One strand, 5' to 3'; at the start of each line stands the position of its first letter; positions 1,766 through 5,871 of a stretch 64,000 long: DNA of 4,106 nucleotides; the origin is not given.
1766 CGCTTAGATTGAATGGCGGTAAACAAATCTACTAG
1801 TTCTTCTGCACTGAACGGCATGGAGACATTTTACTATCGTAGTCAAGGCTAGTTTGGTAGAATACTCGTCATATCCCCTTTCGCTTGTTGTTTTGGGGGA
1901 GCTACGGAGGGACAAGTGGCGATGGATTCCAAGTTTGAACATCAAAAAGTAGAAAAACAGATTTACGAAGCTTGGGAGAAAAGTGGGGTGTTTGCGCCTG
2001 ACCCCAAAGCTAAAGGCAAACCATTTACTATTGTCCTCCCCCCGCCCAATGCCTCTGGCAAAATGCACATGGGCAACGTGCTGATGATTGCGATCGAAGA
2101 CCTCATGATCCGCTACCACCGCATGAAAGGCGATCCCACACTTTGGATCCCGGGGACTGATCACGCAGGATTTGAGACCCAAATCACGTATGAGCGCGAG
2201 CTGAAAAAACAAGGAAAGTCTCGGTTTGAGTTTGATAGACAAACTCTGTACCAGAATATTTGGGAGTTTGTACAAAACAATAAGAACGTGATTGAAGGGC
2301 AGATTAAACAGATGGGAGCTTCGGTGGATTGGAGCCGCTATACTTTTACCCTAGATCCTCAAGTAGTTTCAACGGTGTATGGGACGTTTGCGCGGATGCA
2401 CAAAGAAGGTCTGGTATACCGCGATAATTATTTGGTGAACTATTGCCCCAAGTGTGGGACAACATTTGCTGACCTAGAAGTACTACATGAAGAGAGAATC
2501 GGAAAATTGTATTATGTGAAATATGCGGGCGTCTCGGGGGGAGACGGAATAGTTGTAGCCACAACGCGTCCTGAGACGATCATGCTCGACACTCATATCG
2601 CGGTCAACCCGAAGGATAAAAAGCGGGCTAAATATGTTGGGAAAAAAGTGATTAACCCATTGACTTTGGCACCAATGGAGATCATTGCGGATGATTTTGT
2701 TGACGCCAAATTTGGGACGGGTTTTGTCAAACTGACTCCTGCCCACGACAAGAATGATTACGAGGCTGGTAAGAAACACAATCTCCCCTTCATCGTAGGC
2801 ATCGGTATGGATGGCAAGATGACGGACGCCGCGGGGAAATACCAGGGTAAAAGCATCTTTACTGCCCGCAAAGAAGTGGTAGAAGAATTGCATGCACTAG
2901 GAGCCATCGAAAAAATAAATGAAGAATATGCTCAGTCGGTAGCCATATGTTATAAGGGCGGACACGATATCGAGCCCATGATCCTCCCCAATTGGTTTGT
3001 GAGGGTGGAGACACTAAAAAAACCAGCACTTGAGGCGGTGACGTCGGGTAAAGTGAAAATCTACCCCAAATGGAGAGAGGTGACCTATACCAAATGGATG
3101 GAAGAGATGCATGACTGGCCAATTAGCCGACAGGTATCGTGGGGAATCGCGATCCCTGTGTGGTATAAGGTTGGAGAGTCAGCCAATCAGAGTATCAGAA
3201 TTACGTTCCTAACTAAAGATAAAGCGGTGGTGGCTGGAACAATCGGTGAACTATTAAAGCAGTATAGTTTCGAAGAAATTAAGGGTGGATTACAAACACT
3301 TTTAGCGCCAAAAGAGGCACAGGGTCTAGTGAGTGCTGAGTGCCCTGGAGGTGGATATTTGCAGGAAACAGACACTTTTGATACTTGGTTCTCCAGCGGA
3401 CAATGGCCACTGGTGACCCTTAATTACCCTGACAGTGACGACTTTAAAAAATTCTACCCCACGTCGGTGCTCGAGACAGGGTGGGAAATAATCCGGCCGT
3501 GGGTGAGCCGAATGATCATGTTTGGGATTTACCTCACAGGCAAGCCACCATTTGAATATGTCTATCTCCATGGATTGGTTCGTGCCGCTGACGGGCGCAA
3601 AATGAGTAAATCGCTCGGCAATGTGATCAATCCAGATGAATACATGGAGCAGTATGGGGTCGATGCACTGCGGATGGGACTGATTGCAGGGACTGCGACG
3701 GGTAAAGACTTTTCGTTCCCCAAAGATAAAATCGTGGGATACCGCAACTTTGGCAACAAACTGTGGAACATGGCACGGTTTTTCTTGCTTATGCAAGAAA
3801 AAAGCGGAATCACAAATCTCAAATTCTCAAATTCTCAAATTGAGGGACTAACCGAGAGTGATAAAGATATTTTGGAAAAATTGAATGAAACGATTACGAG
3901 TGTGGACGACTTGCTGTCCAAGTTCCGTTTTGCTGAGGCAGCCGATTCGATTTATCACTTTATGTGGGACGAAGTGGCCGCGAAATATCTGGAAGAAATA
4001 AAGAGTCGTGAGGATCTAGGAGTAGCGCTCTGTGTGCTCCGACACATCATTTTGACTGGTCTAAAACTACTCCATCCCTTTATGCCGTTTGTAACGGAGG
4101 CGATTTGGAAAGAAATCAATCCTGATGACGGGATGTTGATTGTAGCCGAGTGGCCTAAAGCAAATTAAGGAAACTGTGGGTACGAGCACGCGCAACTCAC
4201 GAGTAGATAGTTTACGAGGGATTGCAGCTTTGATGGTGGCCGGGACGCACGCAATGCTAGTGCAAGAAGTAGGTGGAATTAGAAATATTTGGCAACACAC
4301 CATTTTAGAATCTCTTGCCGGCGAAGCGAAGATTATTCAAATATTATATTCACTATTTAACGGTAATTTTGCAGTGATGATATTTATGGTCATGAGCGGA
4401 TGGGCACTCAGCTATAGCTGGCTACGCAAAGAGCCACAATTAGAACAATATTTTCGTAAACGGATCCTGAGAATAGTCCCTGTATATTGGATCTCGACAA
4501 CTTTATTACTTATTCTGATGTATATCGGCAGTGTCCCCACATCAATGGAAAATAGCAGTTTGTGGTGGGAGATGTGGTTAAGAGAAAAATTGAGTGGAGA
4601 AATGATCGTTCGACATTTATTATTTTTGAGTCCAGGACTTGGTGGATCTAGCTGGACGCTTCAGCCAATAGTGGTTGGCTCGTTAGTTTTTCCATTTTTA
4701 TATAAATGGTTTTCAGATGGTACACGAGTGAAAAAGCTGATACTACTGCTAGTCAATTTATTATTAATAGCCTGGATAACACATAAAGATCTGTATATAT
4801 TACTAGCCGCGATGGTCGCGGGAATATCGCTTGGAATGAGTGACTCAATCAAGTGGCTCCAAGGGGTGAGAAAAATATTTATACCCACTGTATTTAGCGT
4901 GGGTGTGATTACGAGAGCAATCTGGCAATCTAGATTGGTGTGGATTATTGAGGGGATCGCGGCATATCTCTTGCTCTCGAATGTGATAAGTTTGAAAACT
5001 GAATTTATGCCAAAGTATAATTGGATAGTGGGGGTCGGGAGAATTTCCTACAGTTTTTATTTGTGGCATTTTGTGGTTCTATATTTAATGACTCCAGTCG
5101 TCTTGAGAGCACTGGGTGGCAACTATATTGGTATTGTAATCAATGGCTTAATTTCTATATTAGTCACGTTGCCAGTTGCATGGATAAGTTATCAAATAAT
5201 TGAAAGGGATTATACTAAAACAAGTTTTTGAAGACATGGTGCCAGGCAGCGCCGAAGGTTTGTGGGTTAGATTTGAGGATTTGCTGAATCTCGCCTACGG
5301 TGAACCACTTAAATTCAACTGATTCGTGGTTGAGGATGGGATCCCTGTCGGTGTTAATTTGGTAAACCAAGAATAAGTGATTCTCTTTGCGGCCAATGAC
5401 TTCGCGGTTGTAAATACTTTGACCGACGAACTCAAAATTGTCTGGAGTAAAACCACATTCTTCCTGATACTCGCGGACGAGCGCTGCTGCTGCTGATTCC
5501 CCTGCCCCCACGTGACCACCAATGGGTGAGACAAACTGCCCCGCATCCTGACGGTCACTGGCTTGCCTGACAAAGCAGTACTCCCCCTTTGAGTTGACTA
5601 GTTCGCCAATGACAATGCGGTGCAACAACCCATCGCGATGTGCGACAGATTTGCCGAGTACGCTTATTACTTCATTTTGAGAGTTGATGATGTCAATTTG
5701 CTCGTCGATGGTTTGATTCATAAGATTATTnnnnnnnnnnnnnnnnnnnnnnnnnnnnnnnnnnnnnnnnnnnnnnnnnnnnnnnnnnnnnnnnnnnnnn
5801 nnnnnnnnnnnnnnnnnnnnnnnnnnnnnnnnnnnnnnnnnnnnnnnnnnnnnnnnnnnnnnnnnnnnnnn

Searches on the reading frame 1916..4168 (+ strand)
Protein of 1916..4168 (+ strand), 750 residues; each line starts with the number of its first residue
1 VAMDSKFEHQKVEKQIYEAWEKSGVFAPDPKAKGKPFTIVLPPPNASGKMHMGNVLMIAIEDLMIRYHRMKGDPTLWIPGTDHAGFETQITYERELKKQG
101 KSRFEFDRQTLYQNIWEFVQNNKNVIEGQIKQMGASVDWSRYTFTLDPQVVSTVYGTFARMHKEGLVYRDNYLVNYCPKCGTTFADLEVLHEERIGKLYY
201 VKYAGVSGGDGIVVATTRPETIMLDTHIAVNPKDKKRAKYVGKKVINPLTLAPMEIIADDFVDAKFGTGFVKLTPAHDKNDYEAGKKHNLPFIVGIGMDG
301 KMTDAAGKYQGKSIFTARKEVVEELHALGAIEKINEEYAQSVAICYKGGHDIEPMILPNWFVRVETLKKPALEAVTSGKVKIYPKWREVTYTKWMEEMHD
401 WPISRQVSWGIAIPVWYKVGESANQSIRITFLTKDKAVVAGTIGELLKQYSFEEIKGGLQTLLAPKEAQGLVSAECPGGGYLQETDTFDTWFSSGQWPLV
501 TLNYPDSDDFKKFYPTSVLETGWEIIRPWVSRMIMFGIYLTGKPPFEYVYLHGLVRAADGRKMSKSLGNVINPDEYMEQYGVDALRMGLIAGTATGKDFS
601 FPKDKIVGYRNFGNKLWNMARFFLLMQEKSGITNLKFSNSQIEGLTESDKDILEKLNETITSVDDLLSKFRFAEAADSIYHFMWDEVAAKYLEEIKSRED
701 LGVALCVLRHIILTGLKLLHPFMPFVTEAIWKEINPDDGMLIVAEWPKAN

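Call 62: search_protein_families(library=pfam, proteins=[window:1916-4168:+], max_evalue=0.00001)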
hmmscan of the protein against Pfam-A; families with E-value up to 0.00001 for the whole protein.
window:1916-4168:+ (750 aa): 4 families
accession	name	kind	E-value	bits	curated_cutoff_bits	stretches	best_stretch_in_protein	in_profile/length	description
PF00133.28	tRNA-synt_1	-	3.7e-120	401.9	22.7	1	15-600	1-412/414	tRNA synthetases class I (I, L, M and V)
PF08264.19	Anticodon_1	-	4.7e-27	95.1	25.1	1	649-748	1-106/148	Anticodon-binding domain of tRNA ligase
PF09334.17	tRNA-synt_1g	-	2.5e-25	89.5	20.1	2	44-189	8-135/391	tRNA synthetases class I (M)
PF13603.12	tRNA-synt_1_2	-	5.2e-10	39.5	25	1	234-309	78-156/185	Leucyl-tRNA synthetase, editing domain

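Call 63: find_homologous_proteins(query=window:1916-4168:+, max_evalue=1e-50)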
Query window:1916-4168:+ (750 aa): 8000 proteins with E <= 1e-50 among 8000 candidates; the best 120 are listed.
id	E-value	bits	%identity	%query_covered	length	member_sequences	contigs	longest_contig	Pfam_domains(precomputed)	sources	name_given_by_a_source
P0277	0.0e+0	1493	100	85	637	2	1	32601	PF09334.18,PF13603.13,PF00133.29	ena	-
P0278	0.0e+0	1455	82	99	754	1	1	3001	PF09334.18,PF08264.20,PF13603.13,PF00133.29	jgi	jgi:valyl-tRNA synthetase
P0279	0.0e+0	1454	82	100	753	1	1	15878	PF09334.18,PF08264.20,PF13603.13,PF00133.29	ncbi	-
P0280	0.0e+0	1453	82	100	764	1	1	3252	PF09334.18,PF08264.20,PF13603.13,PF00133.29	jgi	jgi:valyl-tRNA synthetase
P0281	0.0e+0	1449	82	99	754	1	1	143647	PF09334.18,PF08264.20,PF13603.13,PF00133.29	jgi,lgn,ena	-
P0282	0.0e+0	1447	82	99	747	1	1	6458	PF09334.18,PF08264.20,PF13603.13,PF00133.29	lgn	-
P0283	0.0e+0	1439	82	99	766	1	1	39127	PF09334.18,PF08264.20,PF13603.13,PF00133.29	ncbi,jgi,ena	ncbi:MAG: valine--tRNA ligase [bacterium]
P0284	0.0e+0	1427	80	100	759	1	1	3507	PF09334.18,PF08264.20,PF13603.13,PF00133.29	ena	-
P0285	0.0e+0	1420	80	100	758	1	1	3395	PF09334.18,PF08264.20,PF13603.13,PF00133.29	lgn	-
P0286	0.0e+0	1419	81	99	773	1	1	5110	PF09334.18,PF08264.20,PF13603.13,PF00133.29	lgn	-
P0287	0.0e+0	1419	82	99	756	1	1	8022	PF09334.18,PF08264.20,PF13603.13,PF00133.29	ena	-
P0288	0.0e+0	1418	81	100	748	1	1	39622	PF09334.18,PF08264.20,PF13603.13,PF00133.29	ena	-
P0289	0.0e+0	1415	81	100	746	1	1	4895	PF09334.18,PF08264.20,PF13603.13,PF00133.29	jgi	jgi:valyl-tRNA synthetase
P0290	0.0e+0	1411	79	100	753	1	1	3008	PF09334.18,PF08264.20,PF13603.13,PF00133.29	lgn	-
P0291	0.0e+0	1411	79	100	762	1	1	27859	PF09334.18,PF08264.20,PF13603.13,PF00133.29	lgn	-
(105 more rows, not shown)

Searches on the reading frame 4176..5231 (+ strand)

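Call 41: search_protein_families(library=pfam, proteins=[window:4176-5231:+], max_evalue=0.01)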
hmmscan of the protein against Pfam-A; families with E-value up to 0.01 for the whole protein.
window:4176-5231:+ (351 aa): 1 family
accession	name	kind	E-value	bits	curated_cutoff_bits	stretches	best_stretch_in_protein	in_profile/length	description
PF01757.29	Acyl_transf_3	-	3.7e-26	92.4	31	1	9-339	3-325/326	Acyltransferase domain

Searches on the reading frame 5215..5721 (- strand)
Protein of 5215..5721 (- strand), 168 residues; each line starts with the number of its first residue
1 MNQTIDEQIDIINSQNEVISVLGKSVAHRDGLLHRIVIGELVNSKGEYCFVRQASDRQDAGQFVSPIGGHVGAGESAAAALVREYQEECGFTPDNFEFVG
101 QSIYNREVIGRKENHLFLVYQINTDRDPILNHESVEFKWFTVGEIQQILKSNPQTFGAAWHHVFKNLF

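Call 41: search_protein_families(library=pfam, proteins=[window:5215-5721:-], max_evalue=0.01)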
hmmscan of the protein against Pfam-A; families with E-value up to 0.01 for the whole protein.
window:5215-5721:- (168 aa): 1 family
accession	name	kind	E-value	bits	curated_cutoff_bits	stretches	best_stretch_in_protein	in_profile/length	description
PF00293.34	NUDIX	-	2.1e-15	57.4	21.1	1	36-149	5-121/134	NUDIX domain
